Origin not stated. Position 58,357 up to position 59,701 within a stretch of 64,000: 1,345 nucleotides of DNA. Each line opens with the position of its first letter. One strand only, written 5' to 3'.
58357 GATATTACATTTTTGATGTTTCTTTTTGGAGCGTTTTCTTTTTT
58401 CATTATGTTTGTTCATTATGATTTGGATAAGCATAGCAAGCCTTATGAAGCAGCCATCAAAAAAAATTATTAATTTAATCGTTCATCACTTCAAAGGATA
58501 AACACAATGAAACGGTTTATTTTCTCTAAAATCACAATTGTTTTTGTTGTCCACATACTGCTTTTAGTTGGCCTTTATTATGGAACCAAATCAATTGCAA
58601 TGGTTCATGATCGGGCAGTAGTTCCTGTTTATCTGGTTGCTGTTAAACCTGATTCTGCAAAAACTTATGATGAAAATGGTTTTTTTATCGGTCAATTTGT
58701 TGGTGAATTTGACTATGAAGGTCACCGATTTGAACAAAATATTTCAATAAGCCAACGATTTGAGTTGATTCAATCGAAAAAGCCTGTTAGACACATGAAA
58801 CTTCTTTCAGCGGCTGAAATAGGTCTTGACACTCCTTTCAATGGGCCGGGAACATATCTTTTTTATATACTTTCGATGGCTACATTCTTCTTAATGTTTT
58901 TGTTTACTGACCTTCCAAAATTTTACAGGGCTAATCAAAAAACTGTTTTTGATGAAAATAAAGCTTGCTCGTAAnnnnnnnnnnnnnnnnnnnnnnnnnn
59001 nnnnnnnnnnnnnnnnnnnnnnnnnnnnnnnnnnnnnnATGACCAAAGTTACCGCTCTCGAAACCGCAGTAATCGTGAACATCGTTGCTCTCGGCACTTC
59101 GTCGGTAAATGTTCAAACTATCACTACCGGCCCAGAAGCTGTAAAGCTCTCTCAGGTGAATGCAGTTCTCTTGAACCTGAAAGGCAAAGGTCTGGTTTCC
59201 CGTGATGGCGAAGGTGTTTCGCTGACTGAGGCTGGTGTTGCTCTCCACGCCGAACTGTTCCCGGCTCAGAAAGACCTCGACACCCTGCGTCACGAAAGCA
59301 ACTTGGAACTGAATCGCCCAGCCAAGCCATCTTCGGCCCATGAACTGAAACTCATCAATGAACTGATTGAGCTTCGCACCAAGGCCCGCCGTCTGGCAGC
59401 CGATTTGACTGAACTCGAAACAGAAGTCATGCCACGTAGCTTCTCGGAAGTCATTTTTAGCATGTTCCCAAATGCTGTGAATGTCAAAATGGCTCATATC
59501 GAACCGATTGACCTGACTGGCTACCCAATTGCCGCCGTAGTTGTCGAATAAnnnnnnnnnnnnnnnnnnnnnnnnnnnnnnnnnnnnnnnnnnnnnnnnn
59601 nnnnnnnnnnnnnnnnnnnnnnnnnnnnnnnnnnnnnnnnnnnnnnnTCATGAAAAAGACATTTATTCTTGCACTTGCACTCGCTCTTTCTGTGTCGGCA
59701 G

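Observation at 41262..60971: Four dispersed copies of a 43-44 aa Lys/Arg-rich protein with a conserved CA-rich leader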

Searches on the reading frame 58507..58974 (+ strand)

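Call 86: search_protein_families(library=phrogs, proteins=[window:58507-58974:+], max_evalue=0.01)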
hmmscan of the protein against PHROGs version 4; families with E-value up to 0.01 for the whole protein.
window:58507-58974:+ (155 aa): 1 family
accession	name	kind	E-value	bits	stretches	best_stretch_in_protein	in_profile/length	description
phrog_27037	-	unknown function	0.0044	18.1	0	59-101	20-62/90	-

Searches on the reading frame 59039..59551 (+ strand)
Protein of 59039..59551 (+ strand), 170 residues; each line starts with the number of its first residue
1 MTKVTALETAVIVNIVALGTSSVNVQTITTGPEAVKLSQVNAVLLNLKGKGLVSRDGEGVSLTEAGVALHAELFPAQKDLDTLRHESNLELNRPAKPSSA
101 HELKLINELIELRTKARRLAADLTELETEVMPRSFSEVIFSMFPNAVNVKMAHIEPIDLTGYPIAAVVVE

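Call 51: search_protein_families(library=pfam, proteins=[window:59039-59551:+], max_evalue=0.01)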
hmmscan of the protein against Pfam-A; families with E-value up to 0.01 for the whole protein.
window:59039-59551:+ (170 aa): 0 families

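Call 86: search_protein_families(library=phrogs, proteins=[window:59039-59551:+], max_evalue=0.01)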
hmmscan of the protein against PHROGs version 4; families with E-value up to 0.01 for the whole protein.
window:59039-59551:+ (170 aa): 0 families

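Call 88: find_homologous_proteins(query=window:59039-59551:+, max_evalue=0.001)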
Query window:59039-59551:+ (170 aa): 25 proteins with E <= 0.001 among 469 candidates.
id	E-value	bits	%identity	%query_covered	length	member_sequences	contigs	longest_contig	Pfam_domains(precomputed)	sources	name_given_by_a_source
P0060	2.8e-99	347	100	100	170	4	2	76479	-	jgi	jgi:hypothetical protein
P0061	4.9e-83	295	86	100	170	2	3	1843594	-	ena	-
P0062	4.5e-82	291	84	100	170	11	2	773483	-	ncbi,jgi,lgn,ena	jgi:hypothetical protein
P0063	1.7e-80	286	84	100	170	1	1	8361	-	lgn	-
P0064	1.1e-78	280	81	100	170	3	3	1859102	-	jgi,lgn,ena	-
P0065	6.2e-78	278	81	99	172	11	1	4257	-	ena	-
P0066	1.9e-75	270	81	97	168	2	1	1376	-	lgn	-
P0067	2.0e-75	270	80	98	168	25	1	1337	-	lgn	-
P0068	1.7e-73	264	77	99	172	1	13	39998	-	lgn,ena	-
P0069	4.0e-69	249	74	99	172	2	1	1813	-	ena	-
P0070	4.7e-63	230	70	96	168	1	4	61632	-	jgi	jgi:superfamily II helicase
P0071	1.3e-61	225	68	96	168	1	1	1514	-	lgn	-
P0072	2.7e-45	172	72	75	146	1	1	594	-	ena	-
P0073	6.6e-45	171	63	96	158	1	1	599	-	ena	-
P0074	1.1e-42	164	60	96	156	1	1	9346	-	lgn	-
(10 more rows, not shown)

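Call 94: predict_structure(alignment_id=A7)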
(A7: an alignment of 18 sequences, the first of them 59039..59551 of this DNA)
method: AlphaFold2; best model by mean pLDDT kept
length: 170 residues; sequences in the alignment: 18
mean_pLDDT: 70.9   pTM: 0.39
mean pLDDT of the five models: 70.9, 70.5, 68.1, 67.5, 65.6
residues with pLDDT >= 90: 0; 70-90: 101; 50-70: 55; < 50: 14
segments of 3 or more residues with pLDDT < 50: 150-155, 167-170
pLDDT, mean of each block of 10 residues (from residue 1): 73 79 78 79 83 80 78 66 70 64 81 86 73 59 59 51 46
secondary structure, 60 per line:
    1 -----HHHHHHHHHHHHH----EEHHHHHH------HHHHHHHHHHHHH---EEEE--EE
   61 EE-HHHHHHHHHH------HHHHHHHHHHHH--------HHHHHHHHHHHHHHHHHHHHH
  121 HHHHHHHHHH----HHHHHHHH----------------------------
elements in order: H6-18 H25-30 H37-49 E53-56 E59-62 H64-73 H80-91 H100-130 H135-142

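Call 97: fold_search(model_id=the predicted structure, library=pdb)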
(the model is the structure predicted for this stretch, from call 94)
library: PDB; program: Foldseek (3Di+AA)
matches with E <= 10: 1649; with E <= 0.001: 2
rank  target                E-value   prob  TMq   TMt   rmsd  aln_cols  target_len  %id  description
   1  6pco_B                3.9e-04  1.00  0.38  0.47  14.4       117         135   20  Mechanism for regulation of DNA binding of Bordetella bronchiseptica BpsR by 6-hydroxynicotinic acid (released 2019-11-06)
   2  6pcp_B                6.1e-04  1.00  0.36  0.44  13.8       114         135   21  Mechanism for regulation of DNA binding of Bordetella bronchiseptica BpsR by 6-hydroxynicotinic acid (released 2019-11-06)
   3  6pcp_C                1.1e-03  1.00  0.37  0.44  14.3       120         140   22  Mechanism for regulation of DNA binding of Bordetella bronchiseptica BpsR by 6-hydroxynicotinic acid (released 2019-11-06)
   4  6pcp_A                1.2e-03  1.00  0.37  0.44  14.0       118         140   21  Mechanism for regulation of DNA binding of Bordetella bronchiseptica BpsR by 6-hydroxynicotinic acid (released 2019-11-06)
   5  7kym_B                1.3e-03  1.00  0.33  0.38  16.1       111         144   14  Crystal structure of the MarR family transcriptional regulator from Bradyrhizobium japonicum (released 2021-12-15)
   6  6pco_C                1.4e-03  1.00  0.37  0.47  14.2       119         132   22  Mechanism for regulation of DNA binding of Bordetella bronchiseptica BpsR by 6-hydroxynicotinic acid (released 2019-11-06)
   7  7kua                  1.9e-03  1.00  0.29  0.32  17.2       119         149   16  Crystal structure of the MarR family transcriptional regulator from Pseudomonas putida bound to Indole 3 acetic acid (released 2021-12-01)
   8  2pex_B                2.4e-03  1.00  0.32  0.39  15.7       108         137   24  Structure of reduced C22S OhrR from Xanthamonas Campestris (released 2007-12-11)
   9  6pco_A                3.2e-03  1.00  0.36  0.43  14.6       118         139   19  Mechanism for regulation of DNA binding of Bordetella bronchiseptica BpsR by 6-hydroxynicotinic acid (released 2019-11-06)
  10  3vb2_B                3.4e-03  1.00  0.37  0.47  11.9       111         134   22  Crystal Structure of the Reduced Form of MarR from E.coli (released 2013-01-30)
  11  22oz_H                3.4e-03  1.00  0.35  0.37  15.8       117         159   16  Structural insights into HpaR-mediated recognition of hrpX and hrpG in Xanthomonas campestris pv. campestris (released 2026-03-11)
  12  2pex_A                4.4e-03  1.00  0.32  0.39  15.4       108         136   24  Structure of reduced C22S OhrR from Xanthamonas Campestris (released 2007-12-11)
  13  4fht_B                4.7e-03  1.00  0.31  0.37  15.4       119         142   21  Crystal Structure of the PcaV transcriptional regulator from Streptomyces coelicolor in complex with its natural ligan (released 2013-04-24)
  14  4yif_C                5.4e-03  1.00  0.36  0.43  17.0       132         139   19  Crystal structure of Rv0880 (released 2015-06-10)
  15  8ylg_A                5.7e-03  1.00  0.35  0.37  14.7       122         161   20  Crystal structure of Burkholderia thailandensis MftR in complex with operator DNA (released 2024-11-13)
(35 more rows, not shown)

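Call 102: list_cluster_members(proteins=[P0062, P0009, P0028])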
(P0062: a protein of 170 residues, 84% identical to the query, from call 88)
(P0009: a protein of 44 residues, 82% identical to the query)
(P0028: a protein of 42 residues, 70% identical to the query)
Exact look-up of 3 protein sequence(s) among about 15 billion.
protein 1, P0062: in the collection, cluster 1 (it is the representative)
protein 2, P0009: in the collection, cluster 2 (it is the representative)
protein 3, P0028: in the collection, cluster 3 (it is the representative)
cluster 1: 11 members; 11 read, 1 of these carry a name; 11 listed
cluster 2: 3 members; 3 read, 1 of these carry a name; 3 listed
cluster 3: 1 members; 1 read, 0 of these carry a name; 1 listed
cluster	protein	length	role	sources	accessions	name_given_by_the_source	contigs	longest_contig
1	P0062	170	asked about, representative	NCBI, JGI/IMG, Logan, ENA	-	hypothetical protein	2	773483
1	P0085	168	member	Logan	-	-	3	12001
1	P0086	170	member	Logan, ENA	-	-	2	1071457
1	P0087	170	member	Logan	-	-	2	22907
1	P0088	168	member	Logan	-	-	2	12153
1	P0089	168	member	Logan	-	-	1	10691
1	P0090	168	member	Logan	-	-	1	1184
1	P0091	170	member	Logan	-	-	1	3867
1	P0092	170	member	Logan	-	-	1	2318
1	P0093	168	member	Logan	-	-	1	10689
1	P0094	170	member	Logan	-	-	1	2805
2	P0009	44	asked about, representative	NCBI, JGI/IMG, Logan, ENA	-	hypothetical protein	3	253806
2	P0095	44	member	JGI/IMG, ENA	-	-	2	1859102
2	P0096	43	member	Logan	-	-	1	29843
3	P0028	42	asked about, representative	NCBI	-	-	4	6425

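Call 110: search_dna_similar(query=window:59039-59551:+, collection=phages, mode=protein, max_evalue=0.01, max_rows=10)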
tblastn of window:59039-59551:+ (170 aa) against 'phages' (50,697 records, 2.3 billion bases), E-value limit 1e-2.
No match.
